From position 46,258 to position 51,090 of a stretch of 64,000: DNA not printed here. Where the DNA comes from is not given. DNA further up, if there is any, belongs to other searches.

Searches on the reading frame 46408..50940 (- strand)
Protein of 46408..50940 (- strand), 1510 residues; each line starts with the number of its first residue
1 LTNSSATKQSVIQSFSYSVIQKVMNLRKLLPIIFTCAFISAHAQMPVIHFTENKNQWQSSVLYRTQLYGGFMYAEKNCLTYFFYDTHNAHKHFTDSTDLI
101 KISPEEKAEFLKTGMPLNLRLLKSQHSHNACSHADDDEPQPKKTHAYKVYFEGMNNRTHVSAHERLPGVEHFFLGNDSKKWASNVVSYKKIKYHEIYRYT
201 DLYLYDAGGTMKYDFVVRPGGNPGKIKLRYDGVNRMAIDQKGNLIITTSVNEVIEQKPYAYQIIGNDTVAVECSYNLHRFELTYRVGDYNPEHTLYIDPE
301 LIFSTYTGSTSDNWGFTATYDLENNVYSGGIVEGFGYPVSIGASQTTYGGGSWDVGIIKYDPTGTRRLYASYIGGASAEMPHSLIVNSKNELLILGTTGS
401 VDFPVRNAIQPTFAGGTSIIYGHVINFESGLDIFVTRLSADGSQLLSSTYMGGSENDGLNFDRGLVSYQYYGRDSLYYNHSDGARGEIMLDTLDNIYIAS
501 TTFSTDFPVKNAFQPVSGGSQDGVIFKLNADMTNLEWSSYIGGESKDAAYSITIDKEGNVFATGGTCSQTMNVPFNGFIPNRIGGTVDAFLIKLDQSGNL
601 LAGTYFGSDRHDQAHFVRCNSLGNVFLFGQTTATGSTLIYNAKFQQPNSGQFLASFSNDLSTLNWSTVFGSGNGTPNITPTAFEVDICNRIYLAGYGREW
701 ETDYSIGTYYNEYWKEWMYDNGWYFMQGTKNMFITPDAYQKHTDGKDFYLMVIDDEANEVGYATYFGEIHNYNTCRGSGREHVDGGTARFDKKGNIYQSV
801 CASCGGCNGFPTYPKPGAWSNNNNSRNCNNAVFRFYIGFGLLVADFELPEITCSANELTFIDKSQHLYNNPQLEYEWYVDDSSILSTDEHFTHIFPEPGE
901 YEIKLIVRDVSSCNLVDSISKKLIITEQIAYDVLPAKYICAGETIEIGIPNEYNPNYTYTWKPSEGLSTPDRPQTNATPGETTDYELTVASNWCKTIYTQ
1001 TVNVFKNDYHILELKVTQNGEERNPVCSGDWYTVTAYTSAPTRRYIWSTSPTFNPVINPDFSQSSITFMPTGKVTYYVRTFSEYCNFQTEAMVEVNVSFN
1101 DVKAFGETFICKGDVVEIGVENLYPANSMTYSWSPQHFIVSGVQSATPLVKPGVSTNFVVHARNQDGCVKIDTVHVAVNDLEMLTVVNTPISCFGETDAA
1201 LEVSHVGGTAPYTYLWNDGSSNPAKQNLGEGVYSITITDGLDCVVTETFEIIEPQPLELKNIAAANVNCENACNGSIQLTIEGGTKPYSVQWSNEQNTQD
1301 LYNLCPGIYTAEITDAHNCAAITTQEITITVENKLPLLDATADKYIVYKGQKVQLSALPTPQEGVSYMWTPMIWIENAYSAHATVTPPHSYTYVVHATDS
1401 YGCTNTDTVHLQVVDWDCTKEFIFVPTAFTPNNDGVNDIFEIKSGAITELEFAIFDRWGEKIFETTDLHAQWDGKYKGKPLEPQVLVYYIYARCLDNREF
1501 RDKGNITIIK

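Call 14: search_protein_families(library=pfam, proteins=[window:46408-50940:-], max_evalue=0.001)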
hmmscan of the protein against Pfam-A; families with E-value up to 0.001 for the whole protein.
window:46408-50940:- (1510 aa): 7 families
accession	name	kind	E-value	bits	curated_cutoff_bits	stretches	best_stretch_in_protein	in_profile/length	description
PF25778.1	DUF7948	-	1.9e-62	211.5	27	1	50-300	1-214/214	Domain of unknown function (DUF7948)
PF13585.12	CHU_C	-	6.6e-16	58.7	27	1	1424-1507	2-85/86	CHU_C Type IX secretion signal domain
PF13573.12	SprB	-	3.8e-15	55.7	28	2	1187-1220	3-36/37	SprB repeat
PF18911.6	PKD_4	-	6.3e-07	29.8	27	1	844-914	6-75/85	PKD domain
PF06739.17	SBBP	-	1.7e-05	25.1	20.5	1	536-564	1-30/38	Beta-propeller repeat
PF00801.26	PKD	-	0.00036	20.9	23.5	0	872-909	29-67/80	PKD domain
PF16820.11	PKD_3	-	0.00039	20.7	26.3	0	873-907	33-66/68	PKD-like domain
